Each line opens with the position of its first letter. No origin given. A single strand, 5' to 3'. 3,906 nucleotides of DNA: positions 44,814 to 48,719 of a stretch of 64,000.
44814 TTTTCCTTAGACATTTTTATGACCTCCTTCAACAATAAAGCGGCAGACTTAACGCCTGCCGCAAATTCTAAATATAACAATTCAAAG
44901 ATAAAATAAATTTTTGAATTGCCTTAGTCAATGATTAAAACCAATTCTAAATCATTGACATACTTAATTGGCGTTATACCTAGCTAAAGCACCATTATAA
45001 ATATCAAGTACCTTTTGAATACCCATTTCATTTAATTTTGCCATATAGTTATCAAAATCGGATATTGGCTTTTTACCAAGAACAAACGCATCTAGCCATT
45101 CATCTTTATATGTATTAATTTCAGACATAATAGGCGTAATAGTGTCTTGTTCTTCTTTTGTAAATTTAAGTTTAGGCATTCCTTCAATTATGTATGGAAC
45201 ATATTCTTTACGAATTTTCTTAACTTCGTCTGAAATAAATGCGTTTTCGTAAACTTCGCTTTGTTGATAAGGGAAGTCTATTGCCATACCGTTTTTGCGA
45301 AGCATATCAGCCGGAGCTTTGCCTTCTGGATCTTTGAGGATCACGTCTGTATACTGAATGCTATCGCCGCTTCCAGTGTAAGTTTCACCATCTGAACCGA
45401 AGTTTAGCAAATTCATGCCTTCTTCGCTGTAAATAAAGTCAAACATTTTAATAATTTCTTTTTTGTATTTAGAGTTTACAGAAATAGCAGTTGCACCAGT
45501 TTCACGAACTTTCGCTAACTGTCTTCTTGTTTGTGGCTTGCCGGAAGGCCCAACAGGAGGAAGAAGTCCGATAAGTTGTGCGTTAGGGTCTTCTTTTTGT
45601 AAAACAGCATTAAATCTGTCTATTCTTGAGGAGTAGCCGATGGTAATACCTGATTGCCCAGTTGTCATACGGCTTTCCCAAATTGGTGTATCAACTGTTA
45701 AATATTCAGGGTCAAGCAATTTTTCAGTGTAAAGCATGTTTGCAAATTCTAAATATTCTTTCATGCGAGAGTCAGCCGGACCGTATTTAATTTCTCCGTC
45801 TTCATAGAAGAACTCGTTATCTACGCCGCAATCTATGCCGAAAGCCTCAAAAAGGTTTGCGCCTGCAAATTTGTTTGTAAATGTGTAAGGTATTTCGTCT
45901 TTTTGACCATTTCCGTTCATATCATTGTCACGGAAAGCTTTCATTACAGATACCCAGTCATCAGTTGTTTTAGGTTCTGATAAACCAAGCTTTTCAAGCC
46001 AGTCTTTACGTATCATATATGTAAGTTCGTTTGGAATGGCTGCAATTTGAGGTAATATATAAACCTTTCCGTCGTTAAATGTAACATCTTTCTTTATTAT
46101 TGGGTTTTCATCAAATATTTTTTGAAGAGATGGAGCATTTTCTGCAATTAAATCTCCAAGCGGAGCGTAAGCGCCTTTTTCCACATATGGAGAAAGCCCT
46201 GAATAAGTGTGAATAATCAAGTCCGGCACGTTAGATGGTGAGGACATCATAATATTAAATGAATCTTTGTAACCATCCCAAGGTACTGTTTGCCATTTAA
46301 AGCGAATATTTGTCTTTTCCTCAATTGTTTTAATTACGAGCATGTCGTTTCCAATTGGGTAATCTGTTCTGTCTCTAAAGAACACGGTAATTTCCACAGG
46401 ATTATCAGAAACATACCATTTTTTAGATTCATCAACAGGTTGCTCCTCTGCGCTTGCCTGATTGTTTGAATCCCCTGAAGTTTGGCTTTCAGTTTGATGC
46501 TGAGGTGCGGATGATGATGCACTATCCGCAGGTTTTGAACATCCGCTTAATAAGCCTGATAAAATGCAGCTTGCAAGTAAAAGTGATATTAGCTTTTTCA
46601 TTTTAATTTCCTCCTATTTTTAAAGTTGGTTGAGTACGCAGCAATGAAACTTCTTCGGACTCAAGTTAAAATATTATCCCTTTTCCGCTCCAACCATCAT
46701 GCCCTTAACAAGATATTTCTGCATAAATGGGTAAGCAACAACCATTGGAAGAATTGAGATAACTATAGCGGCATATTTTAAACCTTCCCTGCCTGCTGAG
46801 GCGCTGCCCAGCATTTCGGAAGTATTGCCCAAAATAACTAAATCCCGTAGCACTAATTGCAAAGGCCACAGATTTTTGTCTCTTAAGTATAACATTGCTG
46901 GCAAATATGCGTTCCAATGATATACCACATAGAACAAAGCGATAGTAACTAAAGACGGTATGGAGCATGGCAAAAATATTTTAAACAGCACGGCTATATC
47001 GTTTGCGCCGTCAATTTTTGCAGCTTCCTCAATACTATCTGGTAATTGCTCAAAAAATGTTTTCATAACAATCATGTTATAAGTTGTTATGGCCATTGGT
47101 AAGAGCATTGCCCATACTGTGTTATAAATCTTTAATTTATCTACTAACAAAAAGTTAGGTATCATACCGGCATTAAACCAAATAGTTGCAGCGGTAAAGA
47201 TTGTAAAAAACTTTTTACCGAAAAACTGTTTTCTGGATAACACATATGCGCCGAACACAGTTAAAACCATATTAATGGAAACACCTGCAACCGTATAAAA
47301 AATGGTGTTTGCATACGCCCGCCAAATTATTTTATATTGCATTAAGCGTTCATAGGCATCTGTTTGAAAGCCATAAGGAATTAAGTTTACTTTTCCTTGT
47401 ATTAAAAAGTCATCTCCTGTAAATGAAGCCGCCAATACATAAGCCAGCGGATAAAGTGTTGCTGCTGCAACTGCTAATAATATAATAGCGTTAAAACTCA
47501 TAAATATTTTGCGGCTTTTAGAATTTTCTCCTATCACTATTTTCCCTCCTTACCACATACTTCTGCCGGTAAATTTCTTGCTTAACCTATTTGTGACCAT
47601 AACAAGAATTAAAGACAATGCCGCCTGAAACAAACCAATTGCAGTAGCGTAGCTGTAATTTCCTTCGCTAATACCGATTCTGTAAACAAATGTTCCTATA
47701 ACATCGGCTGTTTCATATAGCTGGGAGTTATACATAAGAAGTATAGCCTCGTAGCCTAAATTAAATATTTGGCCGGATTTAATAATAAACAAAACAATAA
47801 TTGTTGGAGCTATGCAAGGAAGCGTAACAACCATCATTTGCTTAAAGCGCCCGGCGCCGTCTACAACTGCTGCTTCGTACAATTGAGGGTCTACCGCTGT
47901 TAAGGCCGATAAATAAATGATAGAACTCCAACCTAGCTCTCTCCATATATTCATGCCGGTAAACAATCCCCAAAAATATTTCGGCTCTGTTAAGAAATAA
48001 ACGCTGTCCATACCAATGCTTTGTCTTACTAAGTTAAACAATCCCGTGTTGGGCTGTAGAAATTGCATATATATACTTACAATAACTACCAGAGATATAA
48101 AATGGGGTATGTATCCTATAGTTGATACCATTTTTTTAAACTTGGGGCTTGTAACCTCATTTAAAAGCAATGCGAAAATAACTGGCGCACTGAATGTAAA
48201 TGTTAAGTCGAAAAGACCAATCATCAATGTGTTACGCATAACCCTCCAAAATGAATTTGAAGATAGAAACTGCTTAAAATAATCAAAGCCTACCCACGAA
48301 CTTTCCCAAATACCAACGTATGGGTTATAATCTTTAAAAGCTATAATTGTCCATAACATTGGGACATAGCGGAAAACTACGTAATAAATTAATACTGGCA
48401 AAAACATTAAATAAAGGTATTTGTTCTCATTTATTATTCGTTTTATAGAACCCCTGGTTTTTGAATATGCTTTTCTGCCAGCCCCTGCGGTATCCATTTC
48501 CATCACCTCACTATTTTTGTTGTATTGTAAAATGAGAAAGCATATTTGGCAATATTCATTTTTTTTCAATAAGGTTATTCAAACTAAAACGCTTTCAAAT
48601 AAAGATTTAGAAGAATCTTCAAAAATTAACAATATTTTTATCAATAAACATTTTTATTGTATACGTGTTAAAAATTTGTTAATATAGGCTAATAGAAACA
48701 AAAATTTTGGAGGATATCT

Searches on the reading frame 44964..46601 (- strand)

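Call 93: search_protein_families(library=pfam, proteins=[window:44964-46601:-], max_evalue=0.00001)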
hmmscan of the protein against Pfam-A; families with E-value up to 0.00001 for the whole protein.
window:44964-46601:- (545 aa): 1 family
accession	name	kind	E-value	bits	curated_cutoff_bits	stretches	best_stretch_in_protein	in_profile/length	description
PF01547.30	SBP_bac_1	-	1.4e-23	84.8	26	1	94-396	18-306/307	Bacterial extracellular solute-binding protein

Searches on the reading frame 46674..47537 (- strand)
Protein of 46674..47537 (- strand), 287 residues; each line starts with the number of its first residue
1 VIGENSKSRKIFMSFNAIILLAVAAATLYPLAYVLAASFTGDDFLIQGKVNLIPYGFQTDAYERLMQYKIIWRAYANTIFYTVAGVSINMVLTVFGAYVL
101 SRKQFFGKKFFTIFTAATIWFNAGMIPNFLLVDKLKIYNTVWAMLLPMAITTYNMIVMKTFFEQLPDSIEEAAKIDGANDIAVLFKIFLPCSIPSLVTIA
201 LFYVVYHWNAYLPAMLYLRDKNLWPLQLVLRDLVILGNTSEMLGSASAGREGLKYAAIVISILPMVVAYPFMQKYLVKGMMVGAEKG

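Call 93: search_protein_families(library=pfam, proteins=[window:46674-47537:-], max_evalue=0.00001)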
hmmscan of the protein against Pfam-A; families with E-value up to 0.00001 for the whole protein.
window:46674-47537:- (287 aa): 1 family
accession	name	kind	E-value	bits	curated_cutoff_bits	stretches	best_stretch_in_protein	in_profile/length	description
PF00528.27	BPD_transp_1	-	1.1e-13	51.7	26.4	1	111-280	20-182/184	Binding-protein-dependent transport system inner membrane component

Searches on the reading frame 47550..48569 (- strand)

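Call 93: search_protein_families(library=pfam, proteins=[window:47550-48569:-], max_evalue=0.00001)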
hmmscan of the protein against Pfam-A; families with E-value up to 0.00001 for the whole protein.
window:47550-48569:- (339 aa): 1 family
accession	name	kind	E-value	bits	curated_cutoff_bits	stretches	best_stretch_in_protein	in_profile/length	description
PF00528.27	BPD_transp_1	-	3.3e-08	33.9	26.4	1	144-331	20-180/184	Binding-protein-dependent transport system inner membrane component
